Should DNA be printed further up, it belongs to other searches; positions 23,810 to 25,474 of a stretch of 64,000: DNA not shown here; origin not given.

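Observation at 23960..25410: Threonine-synthase-family PLP enzyme with N-terminal Zn-ribbon embedded in the S10 ribosomal operon, followed by an internal promoter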

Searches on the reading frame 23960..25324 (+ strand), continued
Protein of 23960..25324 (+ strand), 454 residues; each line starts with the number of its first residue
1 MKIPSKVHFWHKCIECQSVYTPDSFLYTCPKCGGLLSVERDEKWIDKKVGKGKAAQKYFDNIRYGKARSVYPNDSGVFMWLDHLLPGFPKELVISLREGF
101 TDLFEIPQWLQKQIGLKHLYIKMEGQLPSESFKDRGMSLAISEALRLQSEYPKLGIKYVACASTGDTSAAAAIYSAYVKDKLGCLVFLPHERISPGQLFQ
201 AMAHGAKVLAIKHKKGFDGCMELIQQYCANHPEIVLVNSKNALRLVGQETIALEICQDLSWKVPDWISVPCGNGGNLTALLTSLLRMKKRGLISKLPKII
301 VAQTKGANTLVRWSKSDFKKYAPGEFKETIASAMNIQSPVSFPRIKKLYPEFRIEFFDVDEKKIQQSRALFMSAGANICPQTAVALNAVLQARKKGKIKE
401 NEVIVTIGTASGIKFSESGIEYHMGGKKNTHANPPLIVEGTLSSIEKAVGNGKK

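Call 64: find_homologous_proteins(query=L002:7906-10392:+, max_evalue=1e-20)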
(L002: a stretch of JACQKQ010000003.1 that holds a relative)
Query L002:7906-10392:+ (828 aa): 8000 proteins with E <= 1e-20 among 8000 candidates; the best 120 are listed.
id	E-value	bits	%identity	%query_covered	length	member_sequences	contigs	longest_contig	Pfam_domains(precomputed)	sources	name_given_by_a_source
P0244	0.0e+0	1758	100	97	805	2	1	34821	PF00696.34,PF22468.3,PF01842.32,PF11578.14,PF00742.25,PF13840.13,PF03447.23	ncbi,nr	ncbi:MAG: bifunctional aspartate kinase/homoserine dehydrogenase I [Candidatus Levybacteria bacteriu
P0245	0.0e+0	1210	68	98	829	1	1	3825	PF00696.34,PF22468.3,PF01842.32,PF00742.25,PF13840.13,PF03447.23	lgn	-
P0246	0.0e+0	1103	62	97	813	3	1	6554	PF00696.34,PF22468.3,PF01842.32,PF00742.25,PF13840.13,PF03447.23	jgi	-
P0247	0.0e+0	1099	63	97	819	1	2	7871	PF00696.34,PF22468.3,PF01842.32,PF00742.25,PF13840.13,PF03447.23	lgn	-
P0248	0.0e+0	1084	61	98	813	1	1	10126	PF00696.34,PF22468.3,PF01842.32,PF00742.25,PF13840.13,PF03447.23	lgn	-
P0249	0.0e+0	1082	62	97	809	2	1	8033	PF00696.34,PF22468.3,PF01842.32,PF00742.25,PF13840.13,PF03447.23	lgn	-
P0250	0.0e+0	1082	61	97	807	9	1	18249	PF00696.34,PF22468.3,PF01842.32,PF00742.25,PF13840.13,PF03447.23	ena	-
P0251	0.0e+0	1081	61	97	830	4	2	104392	PF00696.34,PF22468.3,PF01842.32,PF00742.25,PF13840.13,PF03447.23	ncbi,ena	-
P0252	0.0e+0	1074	62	97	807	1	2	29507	PF00696.34,PF22468.3,PF01842.32,PF00742.25,PF13840.13,PF03447.23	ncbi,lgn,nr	ncbi:MAG: bifunctional aspartate kinase/homoserine dehydrogenase I [Candidatus Levybacteria bacteriu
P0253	0.0e+0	1072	61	97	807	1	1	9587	PF00696.34,PF22468.3,PF01842.32,PF00742.25,PF13840.13,PF03447.23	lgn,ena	-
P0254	0.0e+0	1067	62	97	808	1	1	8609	PF00696.34,PF22468.3,PF01842.32,PF00742.25,PF13840.13,PF03447.23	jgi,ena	-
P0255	0.0e+0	1067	61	97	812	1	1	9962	PF00696.34,PF22468.3,PF01842.32,PF00742.25,PF13840.13,PF03447.23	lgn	-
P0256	0.0e+0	1067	61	97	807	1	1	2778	PF00696.34,PF22468.3,PF01842.32,PF00742.25,PF13840.13,PF03447.23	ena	-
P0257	0.0e+0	1066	62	97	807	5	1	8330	PF00696.34,PF22468.3,PF01842.32,PF00742.25,PF13840.13,PF03447.23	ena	-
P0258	0.0e+0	1066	61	97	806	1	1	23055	PF00696.34,PF22468.3,PF01842.32,PF00742.25,PF13840.13,PF03447.23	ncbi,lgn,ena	-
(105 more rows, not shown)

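Call 69: search_protein_families(library=pfam, proteins=[P0116], max_evalue=10)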
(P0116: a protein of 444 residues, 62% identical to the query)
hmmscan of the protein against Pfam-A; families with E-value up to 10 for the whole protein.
P0116 (444 aa): 17 families
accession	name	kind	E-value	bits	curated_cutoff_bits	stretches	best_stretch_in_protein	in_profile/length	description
PF00291.31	PALP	-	1.3e-43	149.9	35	1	91-406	1-294/295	Pyridoxal-phosphate dependent enzyme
PF23455.1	DUF7129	-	2.8e-06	27.4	30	1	8-31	12-35/45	Domain of unknown function (DUF7129)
PF09723.15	Zn_ribbon_8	-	0.013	16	34.4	1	9-31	7-34/41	Zinc ribbon domain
PF03107.22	C1_2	-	0.034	14.9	26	1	8-30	18-40/48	C1 domain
PF08271.17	Zn_Ribbon_TF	-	0.043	13.8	29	1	9-32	2-27/43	TFIIB zinc-binding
PF24857.1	THR4_C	-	0.046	14.3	27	1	380-415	2-36/85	Threonine synthase, C-terminal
PF02150.21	Zn_ribbon_RPB9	-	0.082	13.2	25.2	1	26-41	4-19/36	RNA polymerases M/15 Kd subunit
PF14446.12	Prok-RING_1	-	0.098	13.1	29.1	1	9-30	6-27/54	Prokaryotic RING finger family 1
PF01155.25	HypA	-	0.1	13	28.9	1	7-32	70-95/112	Hydrogenase/urease nickel incorporation, metallochaperone, hypA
PF07754.17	HVO_2753_ZBP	-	0.1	12.8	33.2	1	10-32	1-25/46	Small zinc finger protein HVO_2753-like, Zn-binding pocket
PF25017.1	zf-C2HC_3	-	0.19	12.1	24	1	20-39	20-39/47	C2HC zinc finger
PF13824.12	zf-Mss51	-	0.27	11.9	27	0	12-30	4-21/55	Zinc-finger of mitochondrial splicing suppressor 51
PF13248.11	Zn_ribbon_3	-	0.31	11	27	1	9-32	4-25/26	zinc-ribbon domain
PF08792.16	A2L_zn_ribbon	-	0.47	10.6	22.9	1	9-30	5-28/33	A2L zinc ribbon domain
PF07282.18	Cas12f1-like_TNB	-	0.68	10.6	26.3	1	9-30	30-47/60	Cas12f1-like, TNB domain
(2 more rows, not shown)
